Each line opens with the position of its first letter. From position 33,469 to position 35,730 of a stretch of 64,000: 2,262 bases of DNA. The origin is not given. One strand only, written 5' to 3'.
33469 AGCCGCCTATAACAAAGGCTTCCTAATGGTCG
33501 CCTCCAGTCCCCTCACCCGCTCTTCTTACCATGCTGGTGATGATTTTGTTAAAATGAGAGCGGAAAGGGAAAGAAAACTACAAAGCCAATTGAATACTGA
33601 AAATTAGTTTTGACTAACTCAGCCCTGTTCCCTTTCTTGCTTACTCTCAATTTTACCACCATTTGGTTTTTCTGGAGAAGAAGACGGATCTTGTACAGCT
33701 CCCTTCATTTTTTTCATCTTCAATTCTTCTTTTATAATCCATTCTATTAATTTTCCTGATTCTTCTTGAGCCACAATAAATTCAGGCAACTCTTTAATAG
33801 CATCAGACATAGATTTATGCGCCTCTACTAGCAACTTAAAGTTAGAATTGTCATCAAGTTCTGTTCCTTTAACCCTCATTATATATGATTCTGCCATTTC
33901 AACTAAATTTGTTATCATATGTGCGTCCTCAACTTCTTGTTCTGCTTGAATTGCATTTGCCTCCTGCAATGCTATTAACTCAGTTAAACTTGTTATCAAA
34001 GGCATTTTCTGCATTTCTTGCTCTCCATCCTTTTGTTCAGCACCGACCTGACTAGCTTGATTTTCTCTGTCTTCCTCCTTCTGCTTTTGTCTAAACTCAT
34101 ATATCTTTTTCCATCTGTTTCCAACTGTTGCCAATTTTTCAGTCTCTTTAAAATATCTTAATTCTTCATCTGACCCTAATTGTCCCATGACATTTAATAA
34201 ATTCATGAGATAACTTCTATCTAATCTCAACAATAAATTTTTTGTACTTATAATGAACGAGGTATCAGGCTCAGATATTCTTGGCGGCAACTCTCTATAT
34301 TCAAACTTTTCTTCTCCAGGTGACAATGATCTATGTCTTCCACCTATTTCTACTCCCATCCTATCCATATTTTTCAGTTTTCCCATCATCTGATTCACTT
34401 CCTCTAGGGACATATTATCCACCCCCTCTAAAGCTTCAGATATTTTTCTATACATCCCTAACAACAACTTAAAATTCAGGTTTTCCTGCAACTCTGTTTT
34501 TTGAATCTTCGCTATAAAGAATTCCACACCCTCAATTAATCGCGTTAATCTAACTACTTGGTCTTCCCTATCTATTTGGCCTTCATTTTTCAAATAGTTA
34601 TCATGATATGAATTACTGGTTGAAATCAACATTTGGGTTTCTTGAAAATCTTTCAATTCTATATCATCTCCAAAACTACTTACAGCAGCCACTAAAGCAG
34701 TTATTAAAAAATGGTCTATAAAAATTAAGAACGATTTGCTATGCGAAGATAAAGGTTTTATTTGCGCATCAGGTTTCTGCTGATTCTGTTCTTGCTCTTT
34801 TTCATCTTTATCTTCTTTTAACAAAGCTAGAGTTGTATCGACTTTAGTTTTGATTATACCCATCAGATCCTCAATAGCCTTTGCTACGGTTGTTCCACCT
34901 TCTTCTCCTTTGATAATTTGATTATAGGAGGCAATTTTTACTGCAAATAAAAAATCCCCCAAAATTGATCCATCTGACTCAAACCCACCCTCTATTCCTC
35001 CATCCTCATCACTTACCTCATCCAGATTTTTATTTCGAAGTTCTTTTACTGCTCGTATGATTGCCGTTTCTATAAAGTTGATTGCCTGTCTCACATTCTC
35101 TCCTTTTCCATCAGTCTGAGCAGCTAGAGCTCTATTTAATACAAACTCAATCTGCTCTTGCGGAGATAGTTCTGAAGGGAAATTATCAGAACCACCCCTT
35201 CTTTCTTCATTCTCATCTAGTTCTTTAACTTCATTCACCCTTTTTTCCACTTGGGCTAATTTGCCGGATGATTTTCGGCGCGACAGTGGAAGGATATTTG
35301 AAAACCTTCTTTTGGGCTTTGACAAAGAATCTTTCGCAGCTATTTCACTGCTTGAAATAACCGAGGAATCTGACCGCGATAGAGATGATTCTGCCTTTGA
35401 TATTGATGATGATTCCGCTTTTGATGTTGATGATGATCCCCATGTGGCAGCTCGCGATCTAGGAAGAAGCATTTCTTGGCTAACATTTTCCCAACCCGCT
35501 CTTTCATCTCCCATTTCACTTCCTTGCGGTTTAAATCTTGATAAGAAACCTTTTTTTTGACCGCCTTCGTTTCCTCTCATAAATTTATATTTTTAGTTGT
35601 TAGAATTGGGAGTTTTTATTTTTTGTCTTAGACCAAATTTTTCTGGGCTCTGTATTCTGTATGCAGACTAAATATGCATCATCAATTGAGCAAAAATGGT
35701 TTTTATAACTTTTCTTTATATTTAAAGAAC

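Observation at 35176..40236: Conserved short linear motifs in the Family A disordered N-termini, including recurrent R-R-x-S basophilic-kinase-type sites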

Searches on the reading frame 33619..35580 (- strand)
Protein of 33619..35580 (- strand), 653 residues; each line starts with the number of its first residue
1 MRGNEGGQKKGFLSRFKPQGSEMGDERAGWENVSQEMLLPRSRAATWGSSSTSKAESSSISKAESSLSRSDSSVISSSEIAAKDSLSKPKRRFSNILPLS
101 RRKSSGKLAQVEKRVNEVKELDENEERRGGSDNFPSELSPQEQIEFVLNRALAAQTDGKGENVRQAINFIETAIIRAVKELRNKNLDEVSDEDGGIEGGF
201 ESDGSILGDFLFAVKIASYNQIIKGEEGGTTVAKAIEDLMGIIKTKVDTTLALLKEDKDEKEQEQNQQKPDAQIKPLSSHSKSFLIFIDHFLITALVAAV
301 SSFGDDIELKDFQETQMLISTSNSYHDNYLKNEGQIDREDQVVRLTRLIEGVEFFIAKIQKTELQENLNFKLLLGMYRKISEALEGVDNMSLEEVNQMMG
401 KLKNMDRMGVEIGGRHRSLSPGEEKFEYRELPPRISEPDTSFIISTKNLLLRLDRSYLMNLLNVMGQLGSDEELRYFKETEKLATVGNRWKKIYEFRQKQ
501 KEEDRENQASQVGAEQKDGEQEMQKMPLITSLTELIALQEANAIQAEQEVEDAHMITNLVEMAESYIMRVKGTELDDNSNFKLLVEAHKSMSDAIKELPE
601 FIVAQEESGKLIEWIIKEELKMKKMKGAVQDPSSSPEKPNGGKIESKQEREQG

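Call 4: search_protein_families(library=pfam, proteins=[window:33619-35580:-], max_evalue=1)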
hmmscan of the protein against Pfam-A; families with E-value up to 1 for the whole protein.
window:33619-35580:- (653 aa): 1 family
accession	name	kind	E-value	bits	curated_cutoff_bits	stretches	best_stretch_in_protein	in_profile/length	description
PF24151.2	ArlX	-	0.15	11.9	28.7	1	496-615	31-150/229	ArlX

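Call 6: find_homologous_proteins(query=window:33619-35580:-)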
Query window:33619-35580:- (653 aa): 1 proteins with E <= 0.001 among 8000 candidates.
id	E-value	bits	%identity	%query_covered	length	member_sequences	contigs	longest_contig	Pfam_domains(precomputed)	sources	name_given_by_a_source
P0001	0.0e+0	1157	100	83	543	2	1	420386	-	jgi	jgi:hypothetical protein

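Call 7: find_encoding_contigs(protein=P0001, flank=10000, max_places=4)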
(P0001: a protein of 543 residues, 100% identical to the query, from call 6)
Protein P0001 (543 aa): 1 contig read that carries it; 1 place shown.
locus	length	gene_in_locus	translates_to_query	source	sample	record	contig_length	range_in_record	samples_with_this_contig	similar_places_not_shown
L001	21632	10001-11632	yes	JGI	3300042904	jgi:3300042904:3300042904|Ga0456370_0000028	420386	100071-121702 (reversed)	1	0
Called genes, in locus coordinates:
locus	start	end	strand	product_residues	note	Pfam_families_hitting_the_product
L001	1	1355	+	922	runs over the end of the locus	-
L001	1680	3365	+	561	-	-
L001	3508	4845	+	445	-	-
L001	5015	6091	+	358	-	-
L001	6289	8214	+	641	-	-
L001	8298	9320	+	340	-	-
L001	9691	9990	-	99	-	-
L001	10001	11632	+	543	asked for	-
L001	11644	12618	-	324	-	PF16881:LIAS_N (weak), PF04055:Radical_SAM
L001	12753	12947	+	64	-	PF00471:Ribosomal_L33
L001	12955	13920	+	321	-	PF03320:FBPase_glpX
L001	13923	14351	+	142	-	PF02556:SecB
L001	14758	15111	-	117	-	PF00830:Ribosomal_L28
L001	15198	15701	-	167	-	PF04956:TrbC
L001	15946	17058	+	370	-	PF00712:DNA_pol3_beta, PF02767:DNA_pol3_beta_2, PF02768:DNA_pol3_beta_3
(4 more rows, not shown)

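Call 9: find_related_loci(query=window:33619-35580:-, collection=genome_contigs, flank=10000)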
Query window:33619-35580:- (653 aa) in genome_contigs; peptide patterns used: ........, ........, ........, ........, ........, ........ (x = any residue, [..] = any of these).
169 stretches matched a pattern, but none encodes a relative of the query by tblastn (E <= 1e-3).

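Call 13: find_homologous_proteins(query=A1, max_evalue=0.01)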
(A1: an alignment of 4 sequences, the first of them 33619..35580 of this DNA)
Query A1 (4 sequences) (653 aa, profile of the alignment): 1 proteins with E <= 0.01 among 8000 candidates.
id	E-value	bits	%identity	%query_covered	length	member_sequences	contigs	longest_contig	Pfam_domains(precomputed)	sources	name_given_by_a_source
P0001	6.4e-207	707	100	83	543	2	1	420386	-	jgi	jgi:hypothetical protein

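Call 20: search_protein_representatives(alignment_id=A1)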
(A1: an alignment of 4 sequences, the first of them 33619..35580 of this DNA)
Query: 4 sequences, 566 profile positions. Proteins with E-value up to 0.001 (for the whole library): 3; up to 1e-10: 3; up to 1e-30: 3. The best 3 are listed.
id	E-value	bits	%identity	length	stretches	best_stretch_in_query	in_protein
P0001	2.0e-207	707.0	-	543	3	116-408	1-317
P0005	6.2e-132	457.8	-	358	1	1-371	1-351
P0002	1.2e-116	407.3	-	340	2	244-436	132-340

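Call 34: predict_structure(alignment_id=A1)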
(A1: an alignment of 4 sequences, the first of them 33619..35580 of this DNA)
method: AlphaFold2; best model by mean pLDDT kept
length: 653 residues; sequences in the alignment: 4
mean_pLDDT: 45.8   pTM: 0.29
mean pLDDT of the five models: 45.8, 42.4, 38.6, 38.1, 36.8
residues with pLDDT >= 90: 0; 70-90: 72; 50-70: 108; < 50: 473
segments of 3 or more residues with pLDDT < 50: 1-17, 19-39, 41-88, 90-271, 400-459, 461-502, 509-511, 513-516, 518-559, 597-613, 615-617, 625-653
pLDDT, mean of each block of 10 residues (from residue 1): 37 36 39 34 31 29 32 30 31 33 31 35 35 37 45 41 41 42 35 35 40 46 43 43 45 39 40 65 63 68 74 73 71 59 71 80 75 79 68 56 39 30 28 34 34 44 47 39 35 41 50 48 41 39 43 48 55 57 60 51 39 44 47 41 39 32
secondary structure, 60 per line:
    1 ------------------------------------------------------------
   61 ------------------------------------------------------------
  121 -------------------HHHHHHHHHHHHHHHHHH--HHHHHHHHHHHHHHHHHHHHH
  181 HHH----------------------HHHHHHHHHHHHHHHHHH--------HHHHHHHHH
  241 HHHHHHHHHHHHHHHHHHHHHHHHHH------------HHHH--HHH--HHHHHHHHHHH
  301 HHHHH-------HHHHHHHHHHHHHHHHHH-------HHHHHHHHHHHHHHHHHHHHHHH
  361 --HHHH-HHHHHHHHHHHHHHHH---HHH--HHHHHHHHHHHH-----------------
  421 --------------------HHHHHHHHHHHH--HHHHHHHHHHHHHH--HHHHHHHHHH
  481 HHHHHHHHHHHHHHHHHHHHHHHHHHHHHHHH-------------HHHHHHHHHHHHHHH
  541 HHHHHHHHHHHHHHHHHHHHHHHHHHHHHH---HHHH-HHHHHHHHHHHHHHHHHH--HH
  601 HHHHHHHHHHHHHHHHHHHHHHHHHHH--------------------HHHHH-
elements in order (helices of 4 or more, strands of 3 or more residues): H140-157 H160-183 H206-223 H232-266 H279-282 H290-305 H313-330 H338-360 H363-366 H368-383 H392-403 H441-452 H455-468 H471-512 H526-570 H574-577 H579-596 H599-627 H648-652

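Call 42: search_solved_structures(query=A1, max_evalue=1)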
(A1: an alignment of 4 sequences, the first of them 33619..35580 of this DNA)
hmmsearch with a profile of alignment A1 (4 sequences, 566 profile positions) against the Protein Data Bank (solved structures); distinct sequences matched with E-value up to 1: 0.

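Call 43: search_protein_families(library=ncbifam, proteins=[window:33619-35580:-], max_evalue=0.01)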
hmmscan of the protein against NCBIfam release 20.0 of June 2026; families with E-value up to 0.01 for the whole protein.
window:33619-35580:- (653 aa): 0 families

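Call 59: list_cluster_members(proteins=[window:33619-35580:-, P0001, window:43896-46493:-, window:47309-49555:+])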
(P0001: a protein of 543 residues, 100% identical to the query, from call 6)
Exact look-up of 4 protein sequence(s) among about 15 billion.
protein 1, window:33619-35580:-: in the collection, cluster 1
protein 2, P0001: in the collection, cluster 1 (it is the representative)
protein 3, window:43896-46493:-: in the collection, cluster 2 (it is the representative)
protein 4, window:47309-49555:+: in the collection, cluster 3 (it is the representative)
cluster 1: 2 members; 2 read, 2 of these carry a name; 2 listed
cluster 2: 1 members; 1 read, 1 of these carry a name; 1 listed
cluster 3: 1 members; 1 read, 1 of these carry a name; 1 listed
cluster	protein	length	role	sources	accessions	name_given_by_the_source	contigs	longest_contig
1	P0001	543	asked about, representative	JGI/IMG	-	hypothetical protein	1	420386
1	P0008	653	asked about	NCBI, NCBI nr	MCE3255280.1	MAG: hypothetical protein K0R25_774 [Rickettsiaceae bacterium] | hypothetical protein [Rickettsiaceae bacterium]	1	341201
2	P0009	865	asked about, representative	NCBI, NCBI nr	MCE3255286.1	MAG: hypothetical protein K0R25_780 [Rickettsiaceae bacterium] | hypothetical protein [Rickettsiaceae bacterium]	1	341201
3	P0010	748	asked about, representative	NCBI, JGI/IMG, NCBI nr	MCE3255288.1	MAG: outer rane autotransporter barrel domain protein [Rickettsiaceae bacterium] | uncharacterized protein YhjY with autotransporter beta-barrel domain | outer rane autotransporter barrel domain protein [Rickettsiaceae bacterium]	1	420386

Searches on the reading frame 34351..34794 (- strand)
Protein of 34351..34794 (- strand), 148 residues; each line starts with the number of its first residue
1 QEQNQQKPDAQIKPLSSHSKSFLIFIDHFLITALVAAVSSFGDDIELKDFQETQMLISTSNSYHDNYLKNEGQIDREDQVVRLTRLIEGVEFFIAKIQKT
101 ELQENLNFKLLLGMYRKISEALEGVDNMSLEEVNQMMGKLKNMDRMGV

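Call 47: predict_structure(alignment_id=A3)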
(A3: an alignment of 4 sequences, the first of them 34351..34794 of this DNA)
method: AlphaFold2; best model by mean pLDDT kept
length: 148 residues; sequences in the alignment: 4
mean_pLDDT: 82.1   pTM: 0.77
mean pLDDT of the five models: 82.1, 80.2, 80.2, 79.9, 78.9
residues with pLDDT >= 90: 66; 70-90: 56; 50-70: 12; < 50: 14
segments of 3 or more residues with pLDDT < 50: 1-8, 143-148
pLDDT, mean of each block of 10 residues (from residue 1): 46 87 85 94 91 92 83 79 93 93 93 94 80 69 45
secondary structure, 60 per line:
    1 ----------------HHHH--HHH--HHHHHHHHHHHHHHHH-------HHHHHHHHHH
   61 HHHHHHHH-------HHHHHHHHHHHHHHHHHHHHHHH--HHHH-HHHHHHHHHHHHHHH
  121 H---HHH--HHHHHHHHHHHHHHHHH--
elements in order: H17-20 H28-43 H51-68 H76-98 H101-104 H106-121 H130-146

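Call 52: fold_search(model_id=the predicted structure, library=pdb)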
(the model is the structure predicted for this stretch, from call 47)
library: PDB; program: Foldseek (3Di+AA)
matches with E <= 10: 238; with E <= 0.001: 0
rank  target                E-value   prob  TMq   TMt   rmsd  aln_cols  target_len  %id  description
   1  2rld_D                3.4e-01  0.87  0.40  0.49   6.1       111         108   14  CRYSTAL STRUCTURE OF A PROTEIN WITH UNKNOWN FUNCTION FROM S23 RIBOSOMAL PROTEIN FAMILY (BT_0352) FROM BACTEROIDES THET (released 2007-10-30)
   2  2rld_E                5.4e-01  0.77  0.40  0.50   5.8       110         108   14  CRYSTAL STRUCTURE OF A PROTEIN WITH UNKNOWN FUNCTION FROM S23 RIBOSOMAL PROTEIN FAMILY (BT_0352) FROM BACTEROIDES THET (released 2007-10-30)
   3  7bqn_MODEL_1_A        6.2e-01  0.38  0.29  0.32   8.0       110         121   12  Solution NMR structure of fold-C Rei; de novo designed protein with an asymmetric all-alpha topology (released 2021-04-07)
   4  8ube_D                8.8e-01  0.63  0.38  0.47   4.8       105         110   12  Diversity-generating retroelement (DGR) ribonucleoprotein reverse transcriptase - Resting State 1a (released 2024-10-23)
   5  1yo7_A                9.7e-01  0.66  0.39  0.45   7.4       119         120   11  Re-engineering topology of the homodimeric ROP protein into a single-chain 4-helix bundle (released 2005-02-15)
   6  2rld_C                1.1e+00  0.60  0.39  0.47   5.7       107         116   13  CRYSTAL STRUCTURE OF A PROTEIN WITH UNKNOWN FUNCTION FROM S23 RIBOSOMAL PROTEIN FAMILY (BT_0352) FROM BACTEROIDES THET (released 2007-10-30)
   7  8zal_B                1.1e+00  0.21  0.27  0.13  24.4       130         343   14  EmrAB-TolC MFS-type tripartite multidrug efflux pump EA (released 2025-04-30)
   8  8zar_B                1.2e+00  0.20  0.26  0.12  24.5       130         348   15  EmrAB-TolC MFS-type tripartite multidrug efflux pump FA (released 2025-04-30)
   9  2rld_B                1.3e+00  0.51  0.40  0.48   5.9       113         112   13  CRYSTAL STRUCTURE OF A PROTEIN WITH UNKNOWN FUNCTION FROM S23 RIBOSOMAL PROTEIN FAMILY (BT_0352) FROM BACTEROIDES THET (released 2007-10-30)
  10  4dwl_E                1.5e+00  0.63  0.41  0.52   5.5       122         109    9  Avd molecule from Bordetella bacteriophage DGR (released 2013-02-27)
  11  8ub7_B                1.5e+00  0.28  0.35  0.39  14.5       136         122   13  Diversity-generating retroelement (DGR) ribonucleoprotein reverse transcriptase - Active state (N-occupied) (released 2024-10-23)
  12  1ls4_MODEL_1_A        1.6e+00  0.28  0.31  0.29   6.5       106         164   10  NMR structure of apolipophorin-III from Locusta migratoria (released 2003-06-17)
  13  8zal_A                1.6e+00  0.16  0.25  0.12  23.4       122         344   17  EmrAB-TolC MFS-type tripartite multidrug efflux pump EA (released 2025-04-30)
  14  8ubb_D                1.7e+00  0.44  0.39  0.48   4.8       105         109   12  Diversity-generating retroelement (DGR) ribonucleoprotein reverse transcriptase - Active State (N-empty) 1b (released 2024-10-23)
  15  5nl1_B                1.7e+00  0.08  0.20  0.20  11.7       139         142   12  Shigella IpaA-VBS3/TBS in complex with the Talin VBS1 domain 488-512 (released 2018-05-16)
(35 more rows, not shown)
